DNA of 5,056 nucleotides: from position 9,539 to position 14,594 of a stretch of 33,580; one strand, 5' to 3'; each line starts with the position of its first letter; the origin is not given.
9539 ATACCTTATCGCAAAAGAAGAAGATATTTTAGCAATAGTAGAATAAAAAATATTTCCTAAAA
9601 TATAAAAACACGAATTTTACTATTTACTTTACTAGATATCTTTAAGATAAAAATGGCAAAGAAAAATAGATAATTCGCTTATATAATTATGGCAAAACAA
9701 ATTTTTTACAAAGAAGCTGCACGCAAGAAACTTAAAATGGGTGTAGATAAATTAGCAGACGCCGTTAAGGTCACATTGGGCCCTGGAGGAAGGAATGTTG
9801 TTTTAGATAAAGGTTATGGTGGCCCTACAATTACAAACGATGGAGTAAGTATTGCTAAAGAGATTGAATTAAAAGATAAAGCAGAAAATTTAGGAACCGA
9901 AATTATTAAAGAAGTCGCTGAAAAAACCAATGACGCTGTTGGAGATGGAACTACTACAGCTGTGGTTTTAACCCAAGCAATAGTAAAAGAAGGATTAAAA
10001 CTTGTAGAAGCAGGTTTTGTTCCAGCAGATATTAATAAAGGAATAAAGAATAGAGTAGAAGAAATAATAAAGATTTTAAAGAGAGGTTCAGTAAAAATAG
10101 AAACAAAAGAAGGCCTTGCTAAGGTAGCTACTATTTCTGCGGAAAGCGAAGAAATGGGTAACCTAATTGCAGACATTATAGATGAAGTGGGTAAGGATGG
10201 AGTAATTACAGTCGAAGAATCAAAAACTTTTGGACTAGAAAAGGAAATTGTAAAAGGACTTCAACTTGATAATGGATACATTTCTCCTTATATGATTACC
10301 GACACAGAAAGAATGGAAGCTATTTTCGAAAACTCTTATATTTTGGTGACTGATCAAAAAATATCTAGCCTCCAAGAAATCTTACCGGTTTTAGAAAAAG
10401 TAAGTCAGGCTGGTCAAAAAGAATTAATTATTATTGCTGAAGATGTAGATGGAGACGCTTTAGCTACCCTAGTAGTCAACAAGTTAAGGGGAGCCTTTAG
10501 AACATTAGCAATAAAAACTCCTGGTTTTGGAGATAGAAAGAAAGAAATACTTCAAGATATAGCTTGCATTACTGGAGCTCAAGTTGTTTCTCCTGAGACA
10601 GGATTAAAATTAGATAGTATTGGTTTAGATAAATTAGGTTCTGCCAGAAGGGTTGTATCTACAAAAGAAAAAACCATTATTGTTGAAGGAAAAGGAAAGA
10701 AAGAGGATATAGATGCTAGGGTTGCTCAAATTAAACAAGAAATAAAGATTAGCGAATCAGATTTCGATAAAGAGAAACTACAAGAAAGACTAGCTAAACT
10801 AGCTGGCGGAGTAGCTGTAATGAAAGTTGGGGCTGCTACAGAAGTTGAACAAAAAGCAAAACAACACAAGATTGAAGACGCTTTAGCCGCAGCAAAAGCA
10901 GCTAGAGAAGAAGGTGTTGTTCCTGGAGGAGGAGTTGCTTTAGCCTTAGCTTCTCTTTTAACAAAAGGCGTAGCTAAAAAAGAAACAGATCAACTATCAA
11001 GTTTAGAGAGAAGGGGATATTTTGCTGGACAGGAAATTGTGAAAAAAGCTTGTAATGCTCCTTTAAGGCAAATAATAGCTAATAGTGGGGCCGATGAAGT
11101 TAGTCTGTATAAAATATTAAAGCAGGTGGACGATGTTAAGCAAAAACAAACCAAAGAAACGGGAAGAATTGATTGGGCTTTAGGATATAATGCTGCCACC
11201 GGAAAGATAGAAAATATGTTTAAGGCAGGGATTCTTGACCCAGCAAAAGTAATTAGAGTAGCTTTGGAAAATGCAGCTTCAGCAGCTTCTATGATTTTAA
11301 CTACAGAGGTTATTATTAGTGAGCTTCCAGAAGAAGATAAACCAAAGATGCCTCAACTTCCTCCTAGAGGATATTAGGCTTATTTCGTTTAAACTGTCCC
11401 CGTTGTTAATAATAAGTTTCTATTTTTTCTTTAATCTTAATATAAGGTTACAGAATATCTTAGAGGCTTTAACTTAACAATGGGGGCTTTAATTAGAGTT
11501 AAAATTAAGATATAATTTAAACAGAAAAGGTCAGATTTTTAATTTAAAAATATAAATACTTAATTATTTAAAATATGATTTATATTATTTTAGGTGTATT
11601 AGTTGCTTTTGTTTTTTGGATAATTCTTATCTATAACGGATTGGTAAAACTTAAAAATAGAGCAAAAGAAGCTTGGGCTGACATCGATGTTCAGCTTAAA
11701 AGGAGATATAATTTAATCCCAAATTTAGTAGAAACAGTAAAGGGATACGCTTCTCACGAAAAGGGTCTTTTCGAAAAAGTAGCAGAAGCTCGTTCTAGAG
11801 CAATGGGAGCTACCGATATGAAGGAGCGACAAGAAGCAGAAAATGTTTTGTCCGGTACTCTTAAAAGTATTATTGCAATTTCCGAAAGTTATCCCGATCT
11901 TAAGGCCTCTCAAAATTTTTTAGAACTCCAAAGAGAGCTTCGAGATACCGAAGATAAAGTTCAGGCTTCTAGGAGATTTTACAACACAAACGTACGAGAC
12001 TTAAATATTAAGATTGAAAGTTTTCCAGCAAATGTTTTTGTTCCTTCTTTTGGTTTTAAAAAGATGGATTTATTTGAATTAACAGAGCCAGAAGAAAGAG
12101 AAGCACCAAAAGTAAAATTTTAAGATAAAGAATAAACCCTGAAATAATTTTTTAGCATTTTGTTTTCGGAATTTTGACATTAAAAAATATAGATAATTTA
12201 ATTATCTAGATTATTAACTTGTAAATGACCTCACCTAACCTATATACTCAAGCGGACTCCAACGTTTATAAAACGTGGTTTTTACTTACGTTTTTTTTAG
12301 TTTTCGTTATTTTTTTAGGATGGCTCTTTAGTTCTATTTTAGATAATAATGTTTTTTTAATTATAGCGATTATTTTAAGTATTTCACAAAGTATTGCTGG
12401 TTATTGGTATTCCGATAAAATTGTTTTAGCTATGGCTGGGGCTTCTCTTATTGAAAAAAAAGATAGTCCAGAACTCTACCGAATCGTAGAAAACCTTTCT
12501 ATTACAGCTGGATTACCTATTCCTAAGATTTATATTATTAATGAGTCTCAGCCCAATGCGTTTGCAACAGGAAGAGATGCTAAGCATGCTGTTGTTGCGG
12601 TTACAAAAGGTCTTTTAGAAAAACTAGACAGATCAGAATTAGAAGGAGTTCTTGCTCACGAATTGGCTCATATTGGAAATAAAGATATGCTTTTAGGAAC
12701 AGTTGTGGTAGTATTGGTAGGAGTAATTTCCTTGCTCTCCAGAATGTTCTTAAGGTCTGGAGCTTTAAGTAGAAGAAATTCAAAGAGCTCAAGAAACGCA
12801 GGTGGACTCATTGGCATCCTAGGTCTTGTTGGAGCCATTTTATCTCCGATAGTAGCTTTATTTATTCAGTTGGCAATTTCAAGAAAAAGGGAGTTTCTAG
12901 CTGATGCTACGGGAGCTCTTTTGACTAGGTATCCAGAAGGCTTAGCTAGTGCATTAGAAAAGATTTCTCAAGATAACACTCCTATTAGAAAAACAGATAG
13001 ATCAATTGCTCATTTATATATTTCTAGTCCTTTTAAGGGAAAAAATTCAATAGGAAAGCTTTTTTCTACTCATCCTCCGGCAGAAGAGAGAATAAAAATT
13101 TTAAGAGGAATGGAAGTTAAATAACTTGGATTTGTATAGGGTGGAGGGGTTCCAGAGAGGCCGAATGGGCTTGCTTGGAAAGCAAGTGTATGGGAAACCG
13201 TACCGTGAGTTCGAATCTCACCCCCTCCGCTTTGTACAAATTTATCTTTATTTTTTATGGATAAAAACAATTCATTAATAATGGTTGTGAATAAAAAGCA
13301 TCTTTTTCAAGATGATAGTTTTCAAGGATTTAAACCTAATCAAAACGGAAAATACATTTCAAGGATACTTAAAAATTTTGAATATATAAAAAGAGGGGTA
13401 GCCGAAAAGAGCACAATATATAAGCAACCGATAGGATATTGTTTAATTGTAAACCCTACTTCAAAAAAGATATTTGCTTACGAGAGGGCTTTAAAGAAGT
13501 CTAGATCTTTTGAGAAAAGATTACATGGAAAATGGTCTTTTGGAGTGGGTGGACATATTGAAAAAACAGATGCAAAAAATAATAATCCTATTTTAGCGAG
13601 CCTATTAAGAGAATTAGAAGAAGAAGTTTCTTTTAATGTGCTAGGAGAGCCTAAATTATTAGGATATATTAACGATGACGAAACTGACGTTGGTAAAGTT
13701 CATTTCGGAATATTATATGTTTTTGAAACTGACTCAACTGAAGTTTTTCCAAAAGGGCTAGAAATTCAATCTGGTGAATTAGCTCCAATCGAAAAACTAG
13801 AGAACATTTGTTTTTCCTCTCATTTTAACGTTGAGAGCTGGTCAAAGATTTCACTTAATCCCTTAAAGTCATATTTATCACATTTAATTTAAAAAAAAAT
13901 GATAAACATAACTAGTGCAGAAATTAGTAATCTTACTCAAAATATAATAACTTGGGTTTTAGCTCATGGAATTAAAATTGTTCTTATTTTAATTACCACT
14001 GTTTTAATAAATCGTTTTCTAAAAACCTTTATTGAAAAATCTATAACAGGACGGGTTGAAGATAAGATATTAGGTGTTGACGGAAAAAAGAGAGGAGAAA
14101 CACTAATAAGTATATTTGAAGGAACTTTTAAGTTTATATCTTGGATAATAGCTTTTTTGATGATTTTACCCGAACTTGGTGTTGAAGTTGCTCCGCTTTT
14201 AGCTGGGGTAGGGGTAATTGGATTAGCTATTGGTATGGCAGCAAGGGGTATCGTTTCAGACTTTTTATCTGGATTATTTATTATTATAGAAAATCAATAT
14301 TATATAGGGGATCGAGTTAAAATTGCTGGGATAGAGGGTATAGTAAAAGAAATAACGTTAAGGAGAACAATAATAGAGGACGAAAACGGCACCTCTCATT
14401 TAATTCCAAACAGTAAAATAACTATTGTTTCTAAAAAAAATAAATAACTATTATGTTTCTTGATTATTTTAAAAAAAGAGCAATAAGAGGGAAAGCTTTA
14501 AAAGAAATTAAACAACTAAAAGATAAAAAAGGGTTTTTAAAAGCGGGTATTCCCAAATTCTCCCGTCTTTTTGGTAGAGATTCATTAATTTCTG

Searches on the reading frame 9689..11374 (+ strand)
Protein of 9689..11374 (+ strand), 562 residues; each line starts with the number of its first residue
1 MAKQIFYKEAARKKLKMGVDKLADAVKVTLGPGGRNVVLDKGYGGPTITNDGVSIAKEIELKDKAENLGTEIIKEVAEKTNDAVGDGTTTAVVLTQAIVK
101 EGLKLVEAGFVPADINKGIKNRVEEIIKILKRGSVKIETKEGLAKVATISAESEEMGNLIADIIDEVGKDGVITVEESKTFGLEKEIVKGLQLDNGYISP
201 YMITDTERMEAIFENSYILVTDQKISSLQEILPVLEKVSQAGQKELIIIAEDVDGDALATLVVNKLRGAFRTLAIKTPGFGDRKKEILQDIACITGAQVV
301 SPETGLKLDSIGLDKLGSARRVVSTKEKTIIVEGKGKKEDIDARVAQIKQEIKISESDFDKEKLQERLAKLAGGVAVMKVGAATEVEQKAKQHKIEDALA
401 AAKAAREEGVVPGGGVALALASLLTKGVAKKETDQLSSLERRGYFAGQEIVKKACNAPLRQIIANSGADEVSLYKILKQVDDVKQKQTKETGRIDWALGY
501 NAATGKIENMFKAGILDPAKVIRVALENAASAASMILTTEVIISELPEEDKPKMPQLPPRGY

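Call 43: search_protein_families(library=pfam, proteins=[window:9689-11374:+], max_evalue=0.001)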
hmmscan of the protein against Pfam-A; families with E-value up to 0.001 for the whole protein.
window:9689-11374:+ (562 aa): 1 family
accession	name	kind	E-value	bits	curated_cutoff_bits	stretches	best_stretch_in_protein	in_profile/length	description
PF00118.29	Cpn60_TCP1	-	6.7e-66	223.4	34.3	1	22-545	1-488/490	TCP-1/cpn60 chaperonin family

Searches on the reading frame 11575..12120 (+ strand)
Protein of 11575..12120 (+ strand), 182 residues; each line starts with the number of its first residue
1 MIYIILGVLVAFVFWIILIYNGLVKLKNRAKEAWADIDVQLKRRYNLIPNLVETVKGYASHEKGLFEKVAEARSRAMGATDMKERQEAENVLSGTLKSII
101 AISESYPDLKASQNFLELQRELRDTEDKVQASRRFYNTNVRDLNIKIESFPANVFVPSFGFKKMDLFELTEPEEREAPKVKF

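Call 43: search_protein_families(library=pfam, proteins=[window:11575-12120:+], max_evalue=0.001)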
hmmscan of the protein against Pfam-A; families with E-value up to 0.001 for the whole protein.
window:11575-12120:+ (182 aa): 1 family
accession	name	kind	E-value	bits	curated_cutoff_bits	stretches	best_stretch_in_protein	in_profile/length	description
PF04011.17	LemA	-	2.1e-59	200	26.2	1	33-182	1-149/149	LemA family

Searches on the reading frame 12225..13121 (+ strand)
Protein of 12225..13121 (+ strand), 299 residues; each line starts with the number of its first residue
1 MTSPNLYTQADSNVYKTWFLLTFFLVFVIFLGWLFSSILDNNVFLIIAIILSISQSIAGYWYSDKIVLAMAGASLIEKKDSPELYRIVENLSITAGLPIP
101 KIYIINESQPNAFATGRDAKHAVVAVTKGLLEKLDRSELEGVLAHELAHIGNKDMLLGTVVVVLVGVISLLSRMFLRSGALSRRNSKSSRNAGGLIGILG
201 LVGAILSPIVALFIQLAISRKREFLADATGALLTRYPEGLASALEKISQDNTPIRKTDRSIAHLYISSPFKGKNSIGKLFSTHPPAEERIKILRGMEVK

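Call 43: search_protein_families(library=pfam, proteins=[window:12225-13121:+], max_evalue=0.001)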
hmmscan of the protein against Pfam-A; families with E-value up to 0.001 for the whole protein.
window:12225-13121:+ (299 aa): 2 families
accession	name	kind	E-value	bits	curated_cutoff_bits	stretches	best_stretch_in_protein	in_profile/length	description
PF01435.24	Peptidase_M48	-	4.1e-34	118.5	20.3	1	80-296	3-185/186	Peptidase family M48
PF05569.17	Peptidase_M56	-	0.00059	19.5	31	1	123-164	177-218/296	BlaR1 peptidase M56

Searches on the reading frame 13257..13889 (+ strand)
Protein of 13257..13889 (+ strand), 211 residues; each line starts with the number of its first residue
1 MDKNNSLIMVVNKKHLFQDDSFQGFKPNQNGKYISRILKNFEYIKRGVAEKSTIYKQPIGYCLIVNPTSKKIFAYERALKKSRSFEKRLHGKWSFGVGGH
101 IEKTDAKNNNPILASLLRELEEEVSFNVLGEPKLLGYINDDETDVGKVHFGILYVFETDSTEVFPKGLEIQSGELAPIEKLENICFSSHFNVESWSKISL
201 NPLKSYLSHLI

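Call 43: search_protein_families(library=pfam, proteins=[window:13257-13889:+], max_evalue=0.001)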
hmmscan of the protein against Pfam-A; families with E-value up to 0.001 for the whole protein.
window:13257-13889:+ (211 aa): 1 family
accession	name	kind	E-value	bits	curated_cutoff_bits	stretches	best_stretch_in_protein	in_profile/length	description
PF00293.34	NUDIX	-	5.8e-05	23.5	21.1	1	70-181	15-118/134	NUDIX domain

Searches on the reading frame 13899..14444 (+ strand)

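Call 44: search_protein_families(library=pfam, proteins=[window:13899-14444:+], max_evalue=0.001)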
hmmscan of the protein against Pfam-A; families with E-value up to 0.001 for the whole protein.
window:13899-14444:+ (182 aa): 2 families
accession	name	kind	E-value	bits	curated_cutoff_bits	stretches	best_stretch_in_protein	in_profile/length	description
PF00924.24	MS_channel_2nd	-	2.6e-18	66.3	20.2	1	118-177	2-61/68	Mechanosensitive ion channel, beta-domain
PF21088.3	MS_channel_1st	-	5e-11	42.8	23.1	1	77-115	3-41/42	Mechanosensitive ion channel, transmembrane helices 2/3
